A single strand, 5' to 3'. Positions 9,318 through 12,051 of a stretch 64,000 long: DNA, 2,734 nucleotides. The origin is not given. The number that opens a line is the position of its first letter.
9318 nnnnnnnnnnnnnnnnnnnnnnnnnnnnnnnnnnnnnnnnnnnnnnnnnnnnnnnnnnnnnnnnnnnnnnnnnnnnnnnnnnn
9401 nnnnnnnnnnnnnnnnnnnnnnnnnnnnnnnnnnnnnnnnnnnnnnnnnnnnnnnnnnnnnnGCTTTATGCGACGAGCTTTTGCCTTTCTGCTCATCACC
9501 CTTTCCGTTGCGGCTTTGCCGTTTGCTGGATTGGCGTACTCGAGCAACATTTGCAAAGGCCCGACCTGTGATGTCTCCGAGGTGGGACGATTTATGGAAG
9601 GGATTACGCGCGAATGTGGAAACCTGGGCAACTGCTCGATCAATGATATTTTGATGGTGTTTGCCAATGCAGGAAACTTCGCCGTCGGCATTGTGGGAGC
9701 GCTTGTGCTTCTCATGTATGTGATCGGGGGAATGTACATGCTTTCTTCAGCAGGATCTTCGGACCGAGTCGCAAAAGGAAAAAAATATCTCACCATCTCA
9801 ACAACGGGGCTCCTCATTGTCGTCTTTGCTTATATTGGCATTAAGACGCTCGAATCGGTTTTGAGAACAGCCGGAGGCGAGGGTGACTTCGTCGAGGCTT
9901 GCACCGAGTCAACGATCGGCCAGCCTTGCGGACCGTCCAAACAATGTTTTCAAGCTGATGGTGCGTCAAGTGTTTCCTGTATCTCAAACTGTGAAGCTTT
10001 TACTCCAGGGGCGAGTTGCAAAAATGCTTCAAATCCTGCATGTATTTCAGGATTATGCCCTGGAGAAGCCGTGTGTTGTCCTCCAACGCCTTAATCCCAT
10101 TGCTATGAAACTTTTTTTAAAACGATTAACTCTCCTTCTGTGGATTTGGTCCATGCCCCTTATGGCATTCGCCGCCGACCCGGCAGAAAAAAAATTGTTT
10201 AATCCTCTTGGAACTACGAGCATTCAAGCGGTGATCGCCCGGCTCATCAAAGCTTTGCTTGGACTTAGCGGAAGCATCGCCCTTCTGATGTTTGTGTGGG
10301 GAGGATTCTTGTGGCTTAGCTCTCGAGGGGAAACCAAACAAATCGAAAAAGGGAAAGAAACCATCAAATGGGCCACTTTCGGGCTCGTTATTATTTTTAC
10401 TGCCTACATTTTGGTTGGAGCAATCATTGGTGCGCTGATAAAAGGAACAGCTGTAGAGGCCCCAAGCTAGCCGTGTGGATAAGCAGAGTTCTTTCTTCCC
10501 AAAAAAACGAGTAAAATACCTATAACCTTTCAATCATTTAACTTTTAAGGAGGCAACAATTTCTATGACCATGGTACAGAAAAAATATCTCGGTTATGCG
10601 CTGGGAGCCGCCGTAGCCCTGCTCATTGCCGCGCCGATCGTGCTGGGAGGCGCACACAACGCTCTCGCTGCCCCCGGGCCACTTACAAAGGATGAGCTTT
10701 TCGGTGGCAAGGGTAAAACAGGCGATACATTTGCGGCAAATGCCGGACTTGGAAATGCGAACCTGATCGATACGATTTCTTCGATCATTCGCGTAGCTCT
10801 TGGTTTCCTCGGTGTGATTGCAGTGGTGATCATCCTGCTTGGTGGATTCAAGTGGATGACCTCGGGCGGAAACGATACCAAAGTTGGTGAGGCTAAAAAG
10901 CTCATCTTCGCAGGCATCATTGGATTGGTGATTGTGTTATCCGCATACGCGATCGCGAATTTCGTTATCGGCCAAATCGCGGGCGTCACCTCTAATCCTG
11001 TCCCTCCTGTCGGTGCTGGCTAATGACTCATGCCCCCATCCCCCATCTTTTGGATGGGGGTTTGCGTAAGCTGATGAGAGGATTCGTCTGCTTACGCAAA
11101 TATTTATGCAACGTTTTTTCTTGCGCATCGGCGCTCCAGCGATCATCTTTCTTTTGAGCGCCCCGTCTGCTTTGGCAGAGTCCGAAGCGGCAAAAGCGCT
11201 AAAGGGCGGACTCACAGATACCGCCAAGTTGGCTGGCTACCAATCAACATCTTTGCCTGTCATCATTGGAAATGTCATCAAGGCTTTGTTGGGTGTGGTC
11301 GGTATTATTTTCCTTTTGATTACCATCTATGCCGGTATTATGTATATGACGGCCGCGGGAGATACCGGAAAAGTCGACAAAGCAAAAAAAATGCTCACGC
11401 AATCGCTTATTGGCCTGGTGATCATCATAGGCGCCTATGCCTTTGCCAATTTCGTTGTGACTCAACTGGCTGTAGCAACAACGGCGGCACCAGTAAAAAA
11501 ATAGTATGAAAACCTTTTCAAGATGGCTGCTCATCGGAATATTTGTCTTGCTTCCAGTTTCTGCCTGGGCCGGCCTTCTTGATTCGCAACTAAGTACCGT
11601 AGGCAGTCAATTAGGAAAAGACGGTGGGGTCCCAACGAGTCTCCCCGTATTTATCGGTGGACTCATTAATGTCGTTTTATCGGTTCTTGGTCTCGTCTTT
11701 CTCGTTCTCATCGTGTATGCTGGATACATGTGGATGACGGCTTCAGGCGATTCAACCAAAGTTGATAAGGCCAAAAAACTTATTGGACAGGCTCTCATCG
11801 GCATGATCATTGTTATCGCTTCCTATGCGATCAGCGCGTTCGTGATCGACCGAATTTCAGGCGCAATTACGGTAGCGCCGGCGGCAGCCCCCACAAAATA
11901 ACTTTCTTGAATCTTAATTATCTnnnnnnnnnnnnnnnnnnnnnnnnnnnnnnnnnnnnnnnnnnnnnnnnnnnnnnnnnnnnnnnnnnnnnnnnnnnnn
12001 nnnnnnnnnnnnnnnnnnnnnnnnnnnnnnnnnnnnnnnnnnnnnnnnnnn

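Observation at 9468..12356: Six tandem, diverging paralogs of a TrbC/VirB2-like pilin under one terminator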

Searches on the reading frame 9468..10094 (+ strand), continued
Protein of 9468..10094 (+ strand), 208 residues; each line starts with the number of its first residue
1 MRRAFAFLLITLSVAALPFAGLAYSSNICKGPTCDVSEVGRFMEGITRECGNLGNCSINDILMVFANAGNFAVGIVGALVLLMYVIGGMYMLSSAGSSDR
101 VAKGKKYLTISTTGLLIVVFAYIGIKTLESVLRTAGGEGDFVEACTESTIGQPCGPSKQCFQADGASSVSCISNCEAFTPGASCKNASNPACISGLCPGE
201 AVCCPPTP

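Call 28: find_encoding_contigs(protein=P0036, flank=10000, max_places=1)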
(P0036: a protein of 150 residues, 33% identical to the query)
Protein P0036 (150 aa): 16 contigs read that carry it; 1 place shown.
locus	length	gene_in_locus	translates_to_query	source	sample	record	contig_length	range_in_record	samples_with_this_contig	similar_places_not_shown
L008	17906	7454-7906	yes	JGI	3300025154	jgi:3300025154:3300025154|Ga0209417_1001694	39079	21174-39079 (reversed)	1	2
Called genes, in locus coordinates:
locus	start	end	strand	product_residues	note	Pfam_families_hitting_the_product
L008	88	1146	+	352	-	PF00872:Transposase_mut, PF10551:MULE (faint)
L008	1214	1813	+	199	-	PF13489:Methyltransf_23 (weak), PF08241:Methyltransf_11, PF08242:Methyltransf_12 (weak), PF13649:Methyltransf_25, PF13847:Methyltransf_31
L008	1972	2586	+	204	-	PF13521:AAA_28 (faint)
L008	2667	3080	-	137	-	-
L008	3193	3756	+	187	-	PF01769:MgtE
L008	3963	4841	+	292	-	PF00483:NTP_transferase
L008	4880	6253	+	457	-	PF01547:SBP_bac_1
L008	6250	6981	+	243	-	PF18895:T4SS_pilin (weak)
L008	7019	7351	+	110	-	PF04956:TrbC, PF18895:T4SS_pilin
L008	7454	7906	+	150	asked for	PF18895:T4SS_pilin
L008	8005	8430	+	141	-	PF18895:T4SS_pilin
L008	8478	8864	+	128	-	PF18895:T4SS_pilin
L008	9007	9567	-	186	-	-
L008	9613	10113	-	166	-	-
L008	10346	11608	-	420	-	PF13551:HTH_29 (weak)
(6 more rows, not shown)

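Call 29: find_encoding_contigs(protein=P0049, flank=10000, max_places=1)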
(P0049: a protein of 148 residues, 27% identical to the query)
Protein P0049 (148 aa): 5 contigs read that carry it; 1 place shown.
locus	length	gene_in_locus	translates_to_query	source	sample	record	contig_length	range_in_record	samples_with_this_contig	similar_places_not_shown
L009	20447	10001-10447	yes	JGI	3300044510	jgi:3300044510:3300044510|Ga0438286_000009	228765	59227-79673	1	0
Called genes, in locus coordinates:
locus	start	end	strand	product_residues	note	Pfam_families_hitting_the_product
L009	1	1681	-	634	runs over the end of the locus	PF16158:N_BRCA1_IG (faint), PF08486:SpoIID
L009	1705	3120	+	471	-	PF01943:Polysacc_synt, PF13440:Polysacc_synt_3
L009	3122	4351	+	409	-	PF04932:Wzy_C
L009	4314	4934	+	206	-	-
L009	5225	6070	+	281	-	-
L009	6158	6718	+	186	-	PF01769:MgtE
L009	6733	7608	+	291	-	PF00483:NTP_transferase, PF12804:NTP_transf_3 (faint)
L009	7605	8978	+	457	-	PF01547:SBP_bac_1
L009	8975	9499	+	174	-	-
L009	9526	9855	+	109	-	PF18895:T4SS_pilin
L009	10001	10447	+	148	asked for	PF18895:T4SS_pilin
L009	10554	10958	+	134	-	PF18895:T4SS_pilin (weak)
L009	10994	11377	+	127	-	PF18895:T4SS_pilin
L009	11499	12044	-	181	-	-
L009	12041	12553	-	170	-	-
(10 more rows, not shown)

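Call 30: find_encoding_contigs(protein=P0105, flank=10000, max_places=1)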
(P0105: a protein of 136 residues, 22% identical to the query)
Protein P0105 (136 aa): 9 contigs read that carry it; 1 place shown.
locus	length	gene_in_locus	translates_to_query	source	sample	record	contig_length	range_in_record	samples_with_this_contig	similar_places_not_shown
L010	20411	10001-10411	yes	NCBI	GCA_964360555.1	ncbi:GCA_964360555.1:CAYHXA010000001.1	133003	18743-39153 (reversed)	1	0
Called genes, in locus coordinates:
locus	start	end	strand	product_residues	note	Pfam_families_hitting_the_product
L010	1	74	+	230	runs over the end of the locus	PF01988:VIT1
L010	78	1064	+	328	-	PF00578:AhpC-TSA, PF08534:Redoxin, PF13905:Thioredoxin_8, PF17991:Thioredoxin_10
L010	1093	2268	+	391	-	PF00266:Aminotran_5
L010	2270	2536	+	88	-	PF06902:Fer4_19 (faint), PF13459:Fer4_15, PF13370:Fer4_13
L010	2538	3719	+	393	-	PF01266:DAO (faint), PF03486:HI0933_like (faint), PF07992:Pyr_redox_2, PF13450:NAD_binding_8 (weak), PF13454:NAD_binding_9 (faint), PF13738:Pyr_redox_3 (faint), PF00070:Pyr_redox, PF18267:Rubredoxin_C (faint)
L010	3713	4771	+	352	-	PF10432:bact-PGI_C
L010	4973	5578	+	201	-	-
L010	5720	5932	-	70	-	-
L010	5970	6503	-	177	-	-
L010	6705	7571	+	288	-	PF00483:NTP_transferase, PF12804:NTP_transf_3 (faint)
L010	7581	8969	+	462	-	PF13416:SBP_bac_8, PF01547:SBP_bac_1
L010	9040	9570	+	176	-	PF18895:T4SS_pilin (weak)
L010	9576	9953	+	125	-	PF18895:T4SS_pilin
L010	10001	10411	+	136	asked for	PF18895:T4SS_pilin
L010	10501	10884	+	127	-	PF18895:T4SS_pilin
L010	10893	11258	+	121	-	PF18895:T4SS_pilin (weak)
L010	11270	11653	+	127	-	PF18895:T4SS_pilin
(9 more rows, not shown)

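Call 52: search_protein_families(library=ncbifam, proteins=[window:9468-10094:+], max_evalue=0.1)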
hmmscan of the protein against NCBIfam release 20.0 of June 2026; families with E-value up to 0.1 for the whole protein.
window:9468-10094:+ (208 aa): 1 family
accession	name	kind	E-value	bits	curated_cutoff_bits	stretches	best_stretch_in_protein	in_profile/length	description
TIGR02825.1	B4_12hDH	equivalog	0.00041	19.9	579.85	1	43-139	123-209/327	leukotriene B4 12-hydroxydehydrogenase/15-oxo-prostaglandin 13-reductase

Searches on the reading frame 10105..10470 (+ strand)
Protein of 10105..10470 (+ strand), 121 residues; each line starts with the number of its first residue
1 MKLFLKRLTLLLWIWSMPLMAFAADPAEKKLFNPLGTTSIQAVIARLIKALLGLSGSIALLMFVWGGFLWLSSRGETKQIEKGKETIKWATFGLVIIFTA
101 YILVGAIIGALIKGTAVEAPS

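Call 3: search_protein_families(library=pfam, proteins=[window:10105-10470:+], max_evalue=1)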
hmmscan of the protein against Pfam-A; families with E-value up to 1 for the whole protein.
window:10105-10470:+ (121 aa): 6 families
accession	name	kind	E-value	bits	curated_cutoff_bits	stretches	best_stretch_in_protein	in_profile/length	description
PF18895.5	T4SS_pilin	-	1.6e-13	50.9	26.6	1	37-107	2-71/71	Type IV secretion system pilin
PF04956.18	TrbC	-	4.2e-07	30.5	27.9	1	5-106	6-97/98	TrbC/VIRB2 pilin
PF06664.17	WLS-like_TM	-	0.029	14.1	28.3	1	2-111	108-211/247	Wntless-like, transmembrane domain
PF11190.13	DUF2976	-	0.088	13.1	28.2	1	59-106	30-77/87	Protein of unknown function (DUF2976)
PF01004.24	Flavi_M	-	0.1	12.8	25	1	70-104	18-53/74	Flavivirus envelope glycoprotein M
PF25258.1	DUF7859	-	0.34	11.3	27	0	58-71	20-33/49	Family of unknown function (DUF7859)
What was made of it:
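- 10105..10470 (+): Pilin 2: the short TrbC-like form (121 aa), with an NPLGTT motif after the leader. PF18895 scores 50.9 bits and TrbC PF04956 scores 30.5 bits against a cut-off of 27.9 (call 3).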

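Call 52: search_protein_families(library=ncbifam, proteins=[window:10105-10470:+], max_evalue=0.1)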
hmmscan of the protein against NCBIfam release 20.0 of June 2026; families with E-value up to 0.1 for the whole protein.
window:10105-10470:+ (121 aa): 2 families
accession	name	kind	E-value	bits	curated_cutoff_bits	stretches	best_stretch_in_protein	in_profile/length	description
NF045849.1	ICE_MMCAP2_0565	equivalog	9e-07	28.5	40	1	37-110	6-79/80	Mbov_0395 family pilin-like conjugal transfer protein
NF045937.1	MSC_0624_12TM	equivalog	0.08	11.5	70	0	47-109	242-302/445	MSC_0624 family F1-like ATPase-associated membrane protein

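Call 63: search_dna_similar(query=window:10105-10470:+, collection=plasmids, mode=protein, max_evalue=0.1, max_rows=15)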
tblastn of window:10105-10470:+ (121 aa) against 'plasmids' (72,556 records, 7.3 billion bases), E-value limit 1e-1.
No match.
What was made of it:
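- Tried and rejected: Plasmid relatives. tblastn of pilin 2 against 72,556 plasmids found no match (call 63).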

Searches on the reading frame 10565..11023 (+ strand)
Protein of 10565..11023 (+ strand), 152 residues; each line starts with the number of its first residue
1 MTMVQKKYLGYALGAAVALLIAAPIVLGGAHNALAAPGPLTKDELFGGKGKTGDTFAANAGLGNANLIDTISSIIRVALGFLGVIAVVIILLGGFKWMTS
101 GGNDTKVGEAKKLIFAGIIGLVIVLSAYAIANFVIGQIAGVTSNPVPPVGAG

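Call 3: search_protein_families(library=pfam, proteins=[window:10565-11023:+], max_evalue=1)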
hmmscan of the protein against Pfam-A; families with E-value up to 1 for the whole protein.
window:10565-11023:+ (152 aa): 2 families
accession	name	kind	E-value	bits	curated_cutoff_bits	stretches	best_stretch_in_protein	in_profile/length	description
PF18895.5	T4SS_pilin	-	2.2e-08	34.5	26.6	1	69-134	6-71/71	Type IV secretion system pilin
PF04956.18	TrbC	-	0.0022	18.6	27.9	1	56-133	29-97/98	TrbC/VIRB2 pilin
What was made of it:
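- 10565..11023 (+): Pilin 3: the candidate major subunit (152 aa, 35-aa leader). PF18895 scores 34.5 bits (call 3).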

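Call 52: search_protein_families(library=ncbifam, proteins=[window:10565-11023:+], max_evalue=0.1)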
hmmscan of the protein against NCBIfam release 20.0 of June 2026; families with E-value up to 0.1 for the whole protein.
window:10565-11023:+ (152 aa): 1 family
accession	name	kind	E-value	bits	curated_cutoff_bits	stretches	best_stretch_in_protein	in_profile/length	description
NF045849.1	ICE_MMCAP2_0565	equivalog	1.6e-08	34.1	40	1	66-138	8-80/80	Mbov_0395 family pilin-like conjugal transfer protein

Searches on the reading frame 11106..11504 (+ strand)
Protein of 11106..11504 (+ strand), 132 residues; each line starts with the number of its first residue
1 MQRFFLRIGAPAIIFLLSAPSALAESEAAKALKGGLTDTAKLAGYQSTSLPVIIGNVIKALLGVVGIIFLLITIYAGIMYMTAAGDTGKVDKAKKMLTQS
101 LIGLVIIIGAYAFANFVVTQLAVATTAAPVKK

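Call 3: search_protein_families(library=pfam, proteins=[window:11106-11504:+], max_evalue=1)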
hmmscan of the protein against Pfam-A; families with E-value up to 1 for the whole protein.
window:11106-11504:+ (132 aa): 7 families
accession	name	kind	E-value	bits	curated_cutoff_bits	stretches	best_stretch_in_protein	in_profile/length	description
PF18895.5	T4SS_pilin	-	1.2e-09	38.5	26.6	1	47-117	2-71/71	Type IV secretion system pilin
PF04956.18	TrbC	-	6.6e-05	23.5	27.9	1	28-116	34-97/98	TrbC/VIRB2 pilin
PF04893.22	Yip1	-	0.02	15.2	28.6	1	33-111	90-171/173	Yip1 domain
PF04290.18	DctQ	-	0.04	14.3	28.3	1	49-122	56-127/132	Tripartite ATP-independent periplasmic transporters, DctQ component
PF19607.4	DUF6112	-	0.16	12.3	25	1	54-119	16-76/88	Family of unknown function (DUF6112)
PF06770.17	Arif-1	-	0.3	11.2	27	1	57-123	30-95/190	Actin-rearrangement-inducing factor (Arif-1)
PF25659.1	YohP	-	0.88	10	27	1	58-70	2-14/28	Membrane protein YohP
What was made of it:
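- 11106..11504 (+): Pilin 4 (132 aa). PF18895 scores 38.5 bits (call 3).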

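Call 52: search_protein_families(library=ncbifam, proteins=[window:11106-11504:+], max_evalue=0.1)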
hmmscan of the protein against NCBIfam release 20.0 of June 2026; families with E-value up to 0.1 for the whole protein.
window:11106-11504:+ (132 aa): 4 families
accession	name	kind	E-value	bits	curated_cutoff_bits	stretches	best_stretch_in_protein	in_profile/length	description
NF045849.1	ICE_MMCAP2_0565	equivalog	5.8e-11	41.9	40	1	53-119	12-78/80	Mbov_0395 family pilin-like conjugal transfer protein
TIGR03340.1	phn_DUF6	hypoth_equivalog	0.00055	19.7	288.15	1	59-128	174-242/281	phosphonate utilization associated putative membrane protein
NF045890.1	conj_pls20_p028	equivalog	0.00092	18.2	150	1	29-126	36-121/377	pLS20_p028 family conjugation system transmembrane protein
NF011607.0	PRK15033.1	subfamily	0.013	14.5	524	1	43-118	266-332/389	tricarballylate utilization 4Fe-4S protein TcuB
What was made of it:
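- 11106..11504 (+): NF045849 scores 41.9 bits against a cut-off of 40 (call 52).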

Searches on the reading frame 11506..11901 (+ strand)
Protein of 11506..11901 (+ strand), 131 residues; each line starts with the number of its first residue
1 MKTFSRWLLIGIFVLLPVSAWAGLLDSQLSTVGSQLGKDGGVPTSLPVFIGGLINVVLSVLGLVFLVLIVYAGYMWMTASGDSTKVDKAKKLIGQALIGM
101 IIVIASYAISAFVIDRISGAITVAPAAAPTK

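Call 3: search_protein_families(library=pfam, proteins=[window:11506-11901:+], max_evalue=1)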
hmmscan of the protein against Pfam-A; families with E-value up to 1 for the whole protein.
window:11506-11901:+ (131 aa): 7 families
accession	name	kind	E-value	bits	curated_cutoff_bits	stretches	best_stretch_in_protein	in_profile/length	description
PF18895.5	T4SS_pilin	-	3e-05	24.4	26.6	1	45-110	4-68/71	Type IV secretion system pilin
PF04290.18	DctQ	-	0.0049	17.2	28.3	1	45-118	56-127/132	Tripartite ATP-independent periplasmic transporters, DctQ component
PF02300.22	Fumarate_red_C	-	0.098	13.2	24.2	1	48-114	57-123/127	Fumarate reductase subunit C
PF02669.20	KdpC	-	0.31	11.2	24.1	1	55-102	9-56/182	K+-transporting ATPase, c chain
PF05545.16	FixQ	-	0.43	11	29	1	60-93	12-45/49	Cbb3-type cytochrome oxidase component FixQ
PF20664.2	DUF6814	-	0.44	11.2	25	1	57-104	4-48/71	Family of unknown function (DUF6814)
PF04893.22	Yip1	-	0.64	10.3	28.6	0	44-106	103-170/173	Yip1 domain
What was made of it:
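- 11506..11901 (+): Pilin 5 (131 aa), starting 1 nt after the stop of pilin 4. PF18895 scores 24.4 bits, just under the cut-off (call 3).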

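Call 52: search_protein_families(library=ncbifam, proteins=[window:11506-11901:+], max_evalue=0.1)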
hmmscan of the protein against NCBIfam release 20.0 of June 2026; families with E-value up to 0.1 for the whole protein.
window:11506-11901:+ (131 aa): 1 family
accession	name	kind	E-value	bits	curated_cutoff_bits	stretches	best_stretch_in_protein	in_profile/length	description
NF045849.1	ICE_MMCAP2_0565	equivalog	1.8e-08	34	40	1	49-116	12-79/80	Mbov_0395 family pilin-like conjugal transfer protein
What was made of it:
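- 11506..11901 (+): NF045849 gives E = 1.8e-8 (call 52).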
